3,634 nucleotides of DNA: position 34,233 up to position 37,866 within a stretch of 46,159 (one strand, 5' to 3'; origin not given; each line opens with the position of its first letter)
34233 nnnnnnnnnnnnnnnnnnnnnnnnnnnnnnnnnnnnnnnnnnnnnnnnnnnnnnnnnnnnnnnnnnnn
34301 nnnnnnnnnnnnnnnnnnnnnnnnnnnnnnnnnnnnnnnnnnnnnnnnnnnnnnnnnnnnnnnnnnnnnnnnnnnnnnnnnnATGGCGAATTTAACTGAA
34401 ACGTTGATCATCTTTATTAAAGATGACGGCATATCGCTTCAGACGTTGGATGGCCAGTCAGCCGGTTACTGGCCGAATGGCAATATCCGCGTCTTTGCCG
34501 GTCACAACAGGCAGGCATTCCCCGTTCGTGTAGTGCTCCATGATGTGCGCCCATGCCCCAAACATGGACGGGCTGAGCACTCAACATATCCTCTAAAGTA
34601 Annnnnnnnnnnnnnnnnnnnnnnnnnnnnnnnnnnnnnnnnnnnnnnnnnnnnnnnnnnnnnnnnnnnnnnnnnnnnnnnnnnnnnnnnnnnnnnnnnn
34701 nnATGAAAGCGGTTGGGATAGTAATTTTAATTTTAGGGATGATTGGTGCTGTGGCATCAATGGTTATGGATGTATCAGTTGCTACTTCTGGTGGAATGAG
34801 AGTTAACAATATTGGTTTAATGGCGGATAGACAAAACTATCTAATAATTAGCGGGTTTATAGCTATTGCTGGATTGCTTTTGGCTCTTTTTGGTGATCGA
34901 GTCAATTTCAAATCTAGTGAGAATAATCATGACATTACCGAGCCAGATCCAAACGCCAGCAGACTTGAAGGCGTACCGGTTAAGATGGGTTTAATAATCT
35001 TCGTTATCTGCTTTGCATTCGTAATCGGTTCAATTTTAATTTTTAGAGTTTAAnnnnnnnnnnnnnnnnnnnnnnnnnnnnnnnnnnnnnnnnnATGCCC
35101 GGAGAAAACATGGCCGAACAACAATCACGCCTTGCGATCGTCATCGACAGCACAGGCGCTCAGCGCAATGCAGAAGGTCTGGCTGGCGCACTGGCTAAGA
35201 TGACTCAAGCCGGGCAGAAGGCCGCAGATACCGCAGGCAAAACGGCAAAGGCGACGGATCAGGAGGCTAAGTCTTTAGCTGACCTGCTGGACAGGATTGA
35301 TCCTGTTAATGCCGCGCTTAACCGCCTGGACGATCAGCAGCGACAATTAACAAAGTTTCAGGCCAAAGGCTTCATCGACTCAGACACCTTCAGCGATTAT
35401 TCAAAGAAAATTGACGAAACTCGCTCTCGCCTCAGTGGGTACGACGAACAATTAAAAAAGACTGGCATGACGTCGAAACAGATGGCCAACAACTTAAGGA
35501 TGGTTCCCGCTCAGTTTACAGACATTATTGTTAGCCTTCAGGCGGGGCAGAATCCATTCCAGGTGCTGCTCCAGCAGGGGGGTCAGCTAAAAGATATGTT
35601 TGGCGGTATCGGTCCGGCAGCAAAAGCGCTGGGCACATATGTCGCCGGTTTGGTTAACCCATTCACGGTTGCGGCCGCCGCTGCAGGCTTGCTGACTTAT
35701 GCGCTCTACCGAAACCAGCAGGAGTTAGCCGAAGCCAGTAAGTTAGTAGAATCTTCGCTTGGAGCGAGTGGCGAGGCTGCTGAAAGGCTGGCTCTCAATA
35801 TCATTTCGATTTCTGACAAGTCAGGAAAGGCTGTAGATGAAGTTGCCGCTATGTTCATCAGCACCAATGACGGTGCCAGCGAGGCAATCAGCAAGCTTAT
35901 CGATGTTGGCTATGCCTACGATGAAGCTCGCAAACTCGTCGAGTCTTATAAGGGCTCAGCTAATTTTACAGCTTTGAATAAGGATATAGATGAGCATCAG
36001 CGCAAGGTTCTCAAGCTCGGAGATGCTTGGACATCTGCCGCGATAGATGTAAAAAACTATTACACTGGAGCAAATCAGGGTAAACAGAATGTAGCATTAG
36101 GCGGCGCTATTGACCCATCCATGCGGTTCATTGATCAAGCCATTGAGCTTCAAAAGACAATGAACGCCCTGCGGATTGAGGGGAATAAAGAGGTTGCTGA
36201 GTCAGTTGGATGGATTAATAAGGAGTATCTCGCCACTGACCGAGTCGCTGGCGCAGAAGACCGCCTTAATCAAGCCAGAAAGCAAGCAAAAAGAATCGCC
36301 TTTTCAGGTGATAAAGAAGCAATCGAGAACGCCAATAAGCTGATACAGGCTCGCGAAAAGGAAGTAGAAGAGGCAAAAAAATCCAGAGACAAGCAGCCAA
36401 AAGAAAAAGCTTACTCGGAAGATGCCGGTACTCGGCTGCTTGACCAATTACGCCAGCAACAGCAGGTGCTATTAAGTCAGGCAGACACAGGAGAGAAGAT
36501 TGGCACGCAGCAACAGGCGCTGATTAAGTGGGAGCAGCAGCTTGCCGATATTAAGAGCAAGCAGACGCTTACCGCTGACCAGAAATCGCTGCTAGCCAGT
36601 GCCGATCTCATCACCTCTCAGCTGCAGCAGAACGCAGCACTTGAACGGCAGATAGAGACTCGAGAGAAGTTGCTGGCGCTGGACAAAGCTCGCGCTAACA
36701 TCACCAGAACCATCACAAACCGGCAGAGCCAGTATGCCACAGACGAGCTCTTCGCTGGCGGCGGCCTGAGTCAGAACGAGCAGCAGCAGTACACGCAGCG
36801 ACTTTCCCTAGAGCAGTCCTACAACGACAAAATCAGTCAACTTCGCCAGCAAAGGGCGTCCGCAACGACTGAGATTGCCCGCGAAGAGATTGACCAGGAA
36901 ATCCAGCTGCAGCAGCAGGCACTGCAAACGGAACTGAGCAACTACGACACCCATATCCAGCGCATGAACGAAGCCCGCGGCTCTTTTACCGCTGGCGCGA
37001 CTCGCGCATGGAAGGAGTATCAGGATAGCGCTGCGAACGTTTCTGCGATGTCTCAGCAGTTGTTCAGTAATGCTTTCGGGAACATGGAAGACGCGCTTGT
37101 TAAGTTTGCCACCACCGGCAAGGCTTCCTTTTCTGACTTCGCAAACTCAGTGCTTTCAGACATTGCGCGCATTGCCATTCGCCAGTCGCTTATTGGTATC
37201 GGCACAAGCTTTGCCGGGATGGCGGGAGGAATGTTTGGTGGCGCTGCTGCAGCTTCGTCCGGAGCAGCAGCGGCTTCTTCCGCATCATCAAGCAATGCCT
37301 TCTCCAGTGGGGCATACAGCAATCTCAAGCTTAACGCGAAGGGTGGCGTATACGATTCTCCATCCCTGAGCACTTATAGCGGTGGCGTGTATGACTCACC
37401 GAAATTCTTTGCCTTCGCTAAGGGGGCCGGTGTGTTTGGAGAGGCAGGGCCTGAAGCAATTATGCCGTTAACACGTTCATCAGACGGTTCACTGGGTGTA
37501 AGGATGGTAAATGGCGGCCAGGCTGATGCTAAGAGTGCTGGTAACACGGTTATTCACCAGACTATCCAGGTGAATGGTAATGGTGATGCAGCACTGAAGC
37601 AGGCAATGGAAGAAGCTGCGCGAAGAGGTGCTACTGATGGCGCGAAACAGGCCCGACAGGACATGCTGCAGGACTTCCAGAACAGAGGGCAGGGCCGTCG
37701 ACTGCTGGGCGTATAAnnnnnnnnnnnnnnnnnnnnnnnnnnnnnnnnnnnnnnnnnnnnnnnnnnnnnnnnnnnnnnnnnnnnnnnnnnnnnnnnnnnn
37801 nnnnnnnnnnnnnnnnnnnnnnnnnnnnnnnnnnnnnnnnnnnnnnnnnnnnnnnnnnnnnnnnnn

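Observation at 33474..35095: Low-GC moron island inside the tail operon: HEPN-motif protein plus small multi-TM protein, insulated by terminators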

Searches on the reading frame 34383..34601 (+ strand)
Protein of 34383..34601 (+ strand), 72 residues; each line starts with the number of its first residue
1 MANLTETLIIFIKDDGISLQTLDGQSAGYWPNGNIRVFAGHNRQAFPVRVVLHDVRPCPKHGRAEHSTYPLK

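Call 21: search_protein_families(library=ncbifam, proteins=[window:34383-34601:+], max_evalue=1)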
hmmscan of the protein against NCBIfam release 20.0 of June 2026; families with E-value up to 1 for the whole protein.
window:34383-34601:+ (72 aa): 0 families

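Call 22: search_protein_families(library=pfam, proteins=[window:34383-34601:+], max_evalue=1)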
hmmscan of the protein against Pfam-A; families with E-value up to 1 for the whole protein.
window:34383-34601:+ (72 aa): 0 families

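Call 61: find_homologous_proteins(query=window:34383-34601:+, max_evalue=0.01)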
Query window:34383-34601:+ (72 aa): 4 proteins with E <= 0.01 among 4 candidates.
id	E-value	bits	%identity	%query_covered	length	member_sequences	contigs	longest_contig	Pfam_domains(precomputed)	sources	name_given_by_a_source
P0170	3.8e-42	159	97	100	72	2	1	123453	-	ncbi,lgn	-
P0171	1.3e-25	106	77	85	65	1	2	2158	-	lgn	-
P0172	3.2e-25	105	84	78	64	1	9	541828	-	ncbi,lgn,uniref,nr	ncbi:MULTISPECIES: hypothetical protein [Pantoea]|uniref:Uncharacterized protein n=1 Tax=Candidatus 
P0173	1.1e-23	100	80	78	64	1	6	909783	-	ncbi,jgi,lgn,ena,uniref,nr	ncbi:hypothetical protein [Rahnella variigena]|uniref:hypothetical protein n=1 Tax=Rahnella variigen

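Call 67: search_protein_families(library=phrogs, proteins=[window:34383-34601:+], max_evalue=0.001)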
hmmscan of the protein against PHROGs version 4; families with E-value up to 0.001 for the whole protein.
window:34383-34601:+ (72 aa): 1 family
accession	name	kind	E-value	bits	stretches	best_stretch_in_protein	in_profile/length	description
phrog_20632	-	unknown function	5.1e-15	56.2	1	5-56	18-69/76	-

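Call 71: predict_structure(alignment_id=A3)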
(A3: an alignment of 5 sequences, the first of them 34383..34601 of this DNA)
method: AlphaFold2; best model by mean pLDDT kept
length: 72 residues; sequences in the alignment: 5
mean_pLDDT: 60.0   pTM: 0.43
mean pLDDT of the five models: 60.0, 58.5, 58.0, 49.1, 45.3
residues with pLDDT >= 90: 0; 70-90: 21; 50-70: 35; < 50: 16
segments of 3 or more residues with pLDDT < 50: 1-3, 60-72
pLDDT, mean of each block of 10 residues (from residue 1): 59 76 66 59 58 66 42 34
secondary structure, 60 per line:
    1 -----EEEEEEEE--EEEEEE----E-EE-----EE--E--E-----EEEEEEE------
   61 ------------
elements in order: E6-13 E16-21 E48-54

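Call 112: find_related_loci(query=A6, collection=viral_contigs, flank=2500)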
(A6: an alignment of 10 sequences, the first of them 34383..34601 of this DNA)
Query A6 (72 aa) in viral_contigs; peptide patterns used: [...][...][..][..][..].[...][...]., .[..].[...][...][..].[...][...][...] (x = any residue, [..] = any of these).
158 stretches matched a pattern; 12 encode a relative of the query (tblastn E <= 1e-3); 12 distinct loci.
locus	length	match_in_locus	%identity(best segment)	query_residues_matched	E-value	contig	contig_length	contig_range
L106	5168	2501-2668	84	1-56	2e-32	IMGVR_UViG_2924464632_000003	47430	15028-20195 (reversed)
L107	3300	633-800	80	1-56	7e-30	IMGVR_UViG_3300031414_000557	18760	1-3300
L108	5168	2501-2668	80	1-56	7e-30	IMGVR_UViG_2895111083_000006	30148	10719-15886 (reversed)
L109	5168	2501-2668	50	1-56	9e-17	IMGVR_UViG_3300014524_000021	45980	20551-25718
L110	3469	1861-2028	46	1-56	1e-14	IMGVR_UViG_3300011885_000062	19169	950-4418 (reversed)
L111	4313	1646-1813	46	1-56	1e-14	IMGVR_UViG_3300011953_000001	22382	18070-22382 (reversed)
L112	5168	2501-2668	46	1-56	1e-14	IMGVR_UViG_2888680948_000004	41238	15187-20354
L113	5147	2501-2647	45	8-56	2e-12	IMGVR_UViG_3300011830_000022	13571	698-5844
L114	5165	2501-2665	39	1-56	1e-11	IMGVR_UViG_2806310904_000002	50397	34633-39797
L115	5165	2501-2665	39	1-56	3e-11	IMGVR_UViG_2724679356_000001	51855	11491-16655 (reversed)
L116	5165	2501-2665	39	1-56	4e-11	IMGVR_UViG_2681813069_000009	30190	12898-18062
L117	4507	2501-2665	39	1-56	4e-11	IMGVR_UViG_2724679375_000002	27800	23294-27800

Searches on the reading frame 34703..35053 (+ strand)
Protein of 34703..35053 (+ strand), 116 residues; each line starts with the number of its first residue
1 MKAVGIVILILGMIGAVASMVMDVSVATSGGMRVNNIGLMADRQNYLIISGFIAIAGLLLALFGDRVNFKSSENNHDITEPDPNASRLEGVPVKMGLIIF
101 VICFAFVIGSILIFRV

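Call 7: search_protein_families(library=pfam, proteins=[window:34703-35053:+], max_evalue=1)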
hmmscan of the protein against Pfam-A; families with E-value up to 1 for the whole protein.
window:34703-35053:+ (116 aa): 4 families
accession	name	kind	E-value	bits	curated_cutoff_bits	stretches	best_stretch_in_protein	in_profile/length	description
PF03600.22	CitMHS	-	0.15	11.6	31.9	1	7-109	79-183/336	Citrate transporter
PF16082.10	Phage_holin_2_4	-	0.16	12.3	30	1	45-70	28-53/77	Bacteriophage holin family, superfamily II-like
PF18186.6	SLATT_4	-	0.18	11.9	27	1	24-77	40-90/165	SMODS and SLOG-associating 2TM effector domain family 4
PF00335.26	Tetraspanin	-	0.31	11.1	32.1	1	47-110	6-68/225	Tetraspanin family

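Call 8: search_protein_families(library=phrogs, proteins=[window:34703-35053:+], max_evalue=0.1)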
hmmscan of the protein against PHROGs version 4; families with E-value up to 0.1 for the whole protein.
window:34703-35053:+ (116 aa): 1 family
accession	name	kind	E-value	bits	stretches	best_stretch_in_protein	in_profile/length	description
phrog_8032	-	unknown function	1.1e-28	101.5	1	1-72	1-70/173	-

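Call 9: search_protein_families(library=padloc, proteins=[window:34703-35053:+], max_evalue=1)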
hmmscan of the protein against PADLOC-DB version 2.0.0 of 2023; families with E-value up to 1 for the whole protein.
window:34703-35053:+ (116 aa): 1 family
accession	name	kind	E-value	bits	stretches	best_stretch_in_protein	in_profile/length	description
PDLC00689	Effector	-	0.0016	15.6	1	7-78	32-101/360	2TM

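Call 21: search_protein_families(library=ncbifam, proteins=[window:34703-35053:+], max_evalue=1)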
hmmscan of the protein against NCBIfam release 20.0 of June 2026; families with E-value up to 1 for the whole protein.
window:34703-35053:+ (116 aa): 2 families
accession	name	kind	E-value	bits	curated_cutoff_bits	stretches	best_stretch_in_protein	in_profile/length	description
NF041559.1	BTH_I2691_fam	subfamily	0.12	10.8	150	1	11-108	695-811/858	T6SS effector BTH_I2691 family protein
TIGR04459.1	TisB_tox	equivalog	0.36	10.6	38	1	1-17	1-17/29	type I toxin-antitoxin system toxin TisB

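Call 51: find_homologous_proteins(query=window:34703-35053:+, max_evalue=0.001)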
Query window:34703-35053:+ (116 aa): 3 proteins with E <= 0.001 among 34 candidates.
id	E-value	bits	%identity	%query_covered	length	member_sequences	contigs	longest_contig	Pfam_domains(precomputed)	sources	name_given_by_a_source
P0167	1.2e-64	233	100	100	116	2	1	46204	-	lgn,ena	-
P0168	2.2e-50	187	81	99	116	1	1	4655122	-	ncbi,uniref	ncbi:hypothetical protein ACRPHP_16450 [Pantoea allii]|uniref:hypothetical protein n=1 Tax=Pantoea a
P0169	1.8e-28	117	56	99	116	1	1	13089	-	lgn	-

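Call 81: find_encoding_contigs(protein=P0168, flank=4000, max_places=2)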
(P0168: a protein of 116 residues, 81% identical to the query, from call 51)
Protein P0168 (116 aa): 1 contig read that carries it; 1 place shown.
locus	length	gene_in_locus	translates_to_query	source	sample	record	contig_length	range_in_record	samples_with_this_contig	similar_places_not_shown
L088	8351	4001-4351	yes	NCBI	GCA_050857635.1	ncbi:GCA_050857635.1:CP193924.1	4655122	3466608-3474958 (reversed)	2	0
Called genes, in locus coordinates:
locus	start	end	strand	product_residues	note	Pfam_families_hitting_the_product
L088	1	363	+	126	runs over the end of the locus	-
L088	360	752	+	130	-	PF13554:Phage_tail_terminator_5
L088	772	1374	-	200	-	PF07463:NUMOD4, PF13392:HNH_3 (faint)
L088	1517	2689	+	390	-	PF18906:Phage_tube_2, PF02368:Big_2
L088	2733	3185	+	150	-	PF27119:Phage_YdaY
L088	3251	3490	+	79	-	-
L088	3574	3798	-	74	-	-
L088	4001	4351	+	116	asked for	-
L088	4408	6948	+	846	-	PF06791:TMP_2, PF24622:TMP_4, PF09718:Tape_meas_lam_C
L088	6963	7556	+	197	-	-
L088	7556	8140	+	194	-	-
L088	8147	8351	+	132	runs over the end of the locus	PF22262:DUF6950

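Call 82: find_encoding_contigs(protein=P0169, flank=4000, max_places=2)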
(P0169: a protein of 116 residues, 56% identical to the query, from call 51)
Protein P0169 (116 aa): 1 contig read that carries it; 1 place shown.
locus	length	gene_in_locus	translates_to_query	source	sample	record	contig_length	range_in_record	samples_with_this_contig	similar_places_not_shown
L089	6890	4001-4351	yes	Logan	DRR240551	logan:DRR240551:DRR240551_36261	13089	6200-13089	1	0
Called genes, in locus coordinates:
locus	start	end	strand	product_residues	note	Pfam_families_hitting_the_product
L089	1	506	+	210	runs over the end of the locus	-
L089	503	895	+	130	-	PF13554:Phage_tail_terminator_5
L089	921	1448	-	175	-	PF07463:NUMOD4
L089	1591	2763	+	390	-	PF18906:Phage_tube_2, PF02368:Big_2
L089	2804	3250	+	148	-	PF27119:Phage_YdaY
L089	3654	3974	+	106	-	-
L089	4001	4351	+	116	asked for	-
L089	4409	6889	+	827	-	?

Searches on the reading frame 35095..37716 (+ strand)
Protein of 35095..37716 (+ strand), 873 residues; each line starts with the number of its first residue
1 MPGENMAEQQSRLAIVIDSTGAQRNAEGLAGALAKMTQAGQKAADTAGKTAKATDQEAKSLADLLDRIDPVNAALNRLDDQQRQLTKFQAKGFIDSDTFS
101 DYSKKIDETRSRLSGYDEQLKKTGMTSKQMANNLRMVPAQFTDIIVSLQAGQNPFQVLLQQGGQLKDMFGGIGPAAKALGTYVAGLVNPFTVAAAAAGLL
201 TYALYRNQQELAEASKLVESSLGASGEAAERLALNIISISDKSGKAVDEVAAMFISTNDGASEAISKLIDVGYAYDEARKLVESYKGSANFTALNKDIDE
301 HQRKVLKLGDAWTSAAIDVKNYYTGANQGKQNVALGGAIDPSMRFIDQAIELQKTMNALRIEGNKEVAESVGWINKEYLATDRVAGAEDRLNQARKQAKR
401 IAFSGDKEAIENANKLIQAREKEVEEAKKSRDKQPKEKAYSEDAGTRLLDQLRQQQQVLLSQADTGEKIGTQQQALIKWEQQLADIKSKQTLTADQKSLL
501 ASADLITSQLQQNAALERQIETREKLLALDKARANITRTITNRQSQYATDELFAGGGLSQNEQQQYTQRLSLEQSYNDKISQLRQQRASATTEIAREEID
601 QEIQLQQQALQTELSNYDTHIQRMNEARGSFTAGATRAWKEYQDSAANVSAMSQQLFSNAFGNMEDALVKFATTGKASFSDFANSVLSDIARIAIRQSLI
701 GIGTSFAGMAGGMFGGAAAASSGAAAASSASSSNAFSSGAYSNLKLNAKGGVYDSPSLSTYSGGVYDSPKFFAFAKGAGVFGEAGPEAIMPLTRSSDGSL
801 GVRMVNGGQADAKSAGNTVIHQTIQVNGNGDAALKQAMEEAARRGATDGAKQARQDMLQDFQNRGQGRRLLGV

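Call 7: search_protein_families(library=pfam, proteins=[window:35095-37716:+], max_evalue=1)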
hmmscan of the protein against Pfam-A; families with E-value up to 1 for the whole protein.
window:35095-37716:+ (873 aa): 3 families
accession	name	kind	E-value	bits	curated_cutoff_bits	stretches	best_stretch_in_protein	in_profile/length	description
PF06791.18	TMP_2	-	2e-41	142.4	30.2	1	119-278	2-166/208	Prophage tail length tape measure protein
PF09718.15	Tape_meas_lam_C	-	1.4e-27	96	23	1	629-701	1-73/76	Lambda phage tail tape-measure protein (Tape_meas_lam_C)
PF24622.1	TMP_4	-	1.3e-26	93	27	1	442-517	1-77/77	Tape measure protein domain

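Call 8: search_protein_families(library=phrogs, proteins=[window:35095-37716:+], max_evalue=0.1)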
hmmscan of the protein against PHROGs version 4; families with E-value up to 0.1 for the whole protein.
window:35095-37716:+ (873 aa): 25 families
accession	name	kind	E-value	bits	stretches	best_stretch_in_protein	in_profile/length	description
phrog_24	-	tail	5.6e-163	545.7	2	225-860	392-1043/1151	tail length tape measure protein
phrog_1716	-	tail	1.5e-72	246.4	1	398-860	483-918/943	tail length tape measure protein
phrog_339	-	tail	6e-69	234.4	1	27-871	476-1119/1123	tail length tape measure protein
phrog_3827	-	tail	2.3e-61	209.1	2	117-267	195-348/393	tail length tape measure protein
phrog_6747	-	tail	1.3e-55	190.2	1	465-859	16-376/390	tail length tape measure protein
phrog_16384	-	unknown function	3.9e-40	139.5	1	487-849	60-445/463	-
phrog_25966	-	tail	2.4e-38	132.4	1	70-241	4-169/1651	tail length tape measure protein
phrog_13769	-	unknown function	1.7e-31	110.2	1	629-859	378-589/612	-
phrog_4498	-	tail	6.1e-21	75.8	1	121-250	56-184/381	tail length tape measure protein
phrog_32885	-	tail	9.6e-18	64.5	1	621-805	711-907/948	tail length tape measure protein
phrog_8892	-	tail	3.9e-14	53.2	1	106-196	59-151/752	tail length tape measure protein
phrog_3394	-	unknown function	9.9e-13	47.3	1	648-835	1649-1825/1862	-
phrog_9745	-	unknown function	2.3e-12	47.8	1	98-173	33-108/120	-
phrog_25241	-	tail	2.7e-11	43.8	1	13-229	7-212/810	tail length tape measure protein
phrog_1506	-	tail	6.3e-11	42.1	1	8-221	2-112/1269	tail length tape measure protein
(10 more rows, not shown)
